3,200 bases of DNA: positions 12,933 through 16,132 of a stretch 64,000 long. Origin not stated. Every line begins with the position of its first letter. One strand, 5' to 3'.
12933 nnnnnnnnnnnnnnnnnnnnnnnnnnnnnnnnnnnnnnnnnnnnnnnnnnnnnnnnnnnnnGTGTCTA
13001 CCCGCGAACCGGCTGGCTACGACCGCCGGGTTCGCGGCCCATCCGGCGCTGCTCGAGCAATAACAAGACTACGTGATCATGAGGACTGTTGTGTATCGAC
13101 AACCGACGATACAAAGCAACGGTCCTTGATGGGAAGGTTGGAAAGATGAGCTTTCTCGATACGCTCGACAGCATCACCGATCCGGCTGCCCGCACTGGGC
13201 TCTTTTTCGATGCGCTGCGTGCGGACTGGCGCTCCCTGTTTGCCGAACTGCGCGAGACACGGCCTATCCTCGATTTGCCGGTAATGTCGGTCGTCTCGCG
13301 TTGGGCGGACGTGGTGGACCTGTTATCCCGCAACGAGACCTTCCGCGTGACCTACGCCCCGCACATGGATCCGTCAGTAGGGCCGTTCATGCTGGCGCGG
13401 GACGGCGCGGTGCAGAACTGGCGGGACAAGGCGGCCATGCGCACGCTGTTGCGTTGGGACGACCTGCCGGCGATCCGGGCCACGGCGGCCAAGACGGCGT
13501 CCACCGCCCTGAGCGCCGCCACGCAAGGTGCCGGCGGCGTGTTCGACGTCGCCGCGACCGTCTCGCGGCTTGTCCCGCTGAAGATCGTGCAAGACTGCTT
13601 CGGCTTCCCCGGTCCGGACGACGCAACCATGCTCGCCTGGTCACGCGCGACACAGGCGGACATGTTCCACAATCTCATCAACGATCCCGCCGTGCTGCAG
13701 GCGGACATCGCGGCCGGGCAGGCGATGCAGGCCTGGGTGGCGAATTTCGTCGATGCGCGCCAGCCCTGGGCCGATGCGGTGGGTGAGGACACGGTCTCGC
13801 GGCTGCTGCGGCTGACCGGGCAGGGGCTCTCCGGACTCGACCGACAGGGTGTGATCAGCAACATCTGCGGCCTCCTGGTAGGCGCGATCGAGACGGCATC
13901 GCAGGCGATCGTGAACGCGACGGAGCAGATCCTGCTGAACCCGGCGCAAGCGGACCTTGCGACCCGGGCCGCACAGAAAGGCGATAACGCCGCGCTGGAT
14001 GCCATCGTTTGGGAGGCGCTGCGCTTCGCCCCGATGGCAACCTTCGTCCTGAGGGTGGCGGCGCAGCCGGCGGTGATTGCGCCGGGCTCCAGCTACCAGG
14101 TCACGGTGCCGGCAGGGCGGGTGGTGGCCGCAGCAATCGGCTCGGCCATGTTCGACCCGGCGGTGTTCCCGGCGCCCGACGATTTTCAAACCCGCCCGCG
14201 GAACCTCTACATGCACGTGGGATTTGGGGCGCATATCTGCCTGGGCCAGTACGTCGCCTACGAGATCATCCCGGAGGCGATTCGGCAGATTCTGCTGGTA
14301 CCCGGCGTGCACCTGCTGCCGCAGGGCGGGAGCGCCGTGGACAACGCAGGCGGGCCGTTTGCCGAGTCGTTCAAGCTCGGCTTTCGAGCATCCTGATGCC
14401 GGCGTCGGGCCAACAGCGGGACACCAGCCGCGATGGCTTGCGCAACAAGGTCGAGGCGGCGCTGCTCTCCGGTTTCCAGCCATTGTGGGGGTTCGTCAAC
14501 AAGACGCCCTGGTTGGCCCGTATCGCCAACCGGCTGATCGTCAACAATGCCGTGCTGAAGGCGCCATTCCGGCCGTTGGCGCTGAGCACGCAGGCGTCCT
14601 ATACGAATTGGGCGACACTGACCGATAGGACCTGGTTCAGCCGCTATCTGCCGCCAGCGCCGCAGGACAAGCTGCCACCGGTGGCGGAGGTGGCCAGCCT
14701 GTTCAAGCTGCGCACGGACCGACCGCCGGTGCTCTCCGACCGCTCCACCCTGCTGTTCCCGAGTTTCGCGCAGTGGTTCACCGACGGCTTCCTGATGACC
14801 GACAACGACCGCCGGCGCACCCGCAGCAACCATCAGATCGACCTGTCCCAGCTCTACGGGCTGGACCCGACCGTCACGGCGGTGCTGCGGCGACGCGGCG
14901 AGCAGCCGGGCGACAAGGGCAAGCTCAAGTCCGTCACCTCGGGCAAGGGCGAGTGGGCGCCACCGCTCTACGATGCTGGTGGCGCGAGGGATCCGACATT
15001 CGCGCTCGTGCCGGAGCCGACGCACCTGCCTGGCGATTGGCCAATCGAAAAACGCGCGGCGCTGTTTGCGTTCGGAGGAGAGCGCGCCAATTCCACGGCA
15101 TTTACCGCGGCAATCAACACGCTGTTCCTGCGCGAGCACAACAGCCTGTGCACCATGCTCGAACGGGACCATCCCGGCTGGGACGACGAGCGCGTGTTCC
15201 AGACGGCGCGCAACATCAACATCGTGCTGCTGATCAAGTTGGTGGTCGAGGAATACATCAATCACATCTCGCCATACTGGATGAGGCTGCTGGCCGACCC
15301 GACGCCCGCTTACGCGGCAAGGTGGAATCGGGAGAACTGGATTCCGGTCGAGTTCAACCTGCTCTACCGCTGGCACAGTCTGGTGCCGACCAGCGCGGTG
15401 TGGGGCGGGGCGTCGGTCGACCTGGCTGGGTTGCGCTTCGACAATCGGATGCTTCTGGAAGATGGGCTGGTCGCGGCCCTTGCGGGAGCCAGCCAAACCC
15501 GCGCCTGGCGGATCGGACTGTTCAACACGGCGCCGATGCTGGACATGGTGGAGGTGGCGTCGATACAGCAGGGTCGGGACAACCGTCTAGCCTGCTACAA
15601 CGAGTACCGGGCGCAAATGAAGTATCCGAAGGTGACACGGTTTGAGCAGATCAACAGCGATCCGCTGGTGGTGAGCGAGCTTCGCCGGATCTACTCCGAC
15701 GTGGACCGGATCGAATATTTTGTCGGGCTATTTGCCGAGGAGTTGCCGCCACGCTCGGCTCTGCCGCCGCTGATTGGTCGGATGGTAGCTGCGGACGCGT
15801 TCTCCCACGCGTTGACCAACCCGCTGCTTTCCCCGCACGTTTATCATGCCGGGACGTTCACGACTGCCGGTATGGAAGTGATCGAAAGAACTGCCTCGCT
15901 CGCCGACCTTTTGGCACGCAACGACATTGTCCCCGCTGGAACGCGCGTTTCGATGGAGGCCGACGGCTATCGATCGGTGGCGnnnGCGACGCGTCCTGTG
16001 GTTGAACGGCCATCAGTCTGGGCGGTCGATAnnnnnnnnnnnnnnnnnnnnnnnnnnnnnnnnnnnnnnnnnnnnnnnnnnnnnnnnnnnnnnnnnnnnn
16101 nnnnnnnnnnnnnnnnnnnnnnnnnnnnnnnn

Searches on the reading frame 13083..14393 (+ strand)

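Call 24: search_protein_families(library=pfam, proteins=[window:13083-14393:+], max_evalue=0.01)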
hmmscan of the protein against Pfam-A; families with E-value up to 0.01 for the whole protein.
window:13083-14393:+ (437 aa): 1 family
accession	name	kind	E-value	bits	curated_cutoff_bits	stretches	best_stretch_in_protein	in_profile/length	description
PF00067.27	p450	-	5.9e-09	35.6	22.8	1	305-393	324-418/462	Cytochrome P450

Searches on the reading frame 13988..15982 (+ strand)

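Call 24: search_protein_families(library=pfam, proteins=[window:13988-15982:+], max_evalue=0.01)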
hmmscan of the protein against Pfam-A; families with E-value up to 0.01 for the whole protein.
window:13988-15982:+ (665 aa): 1 family
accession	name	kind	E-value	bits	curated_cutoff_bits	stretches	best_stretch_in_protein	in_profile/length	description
PF03098.20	An_peroxidase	-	7.8e-43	147.3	25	1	282-645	152-518/530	Animal haem peroxidase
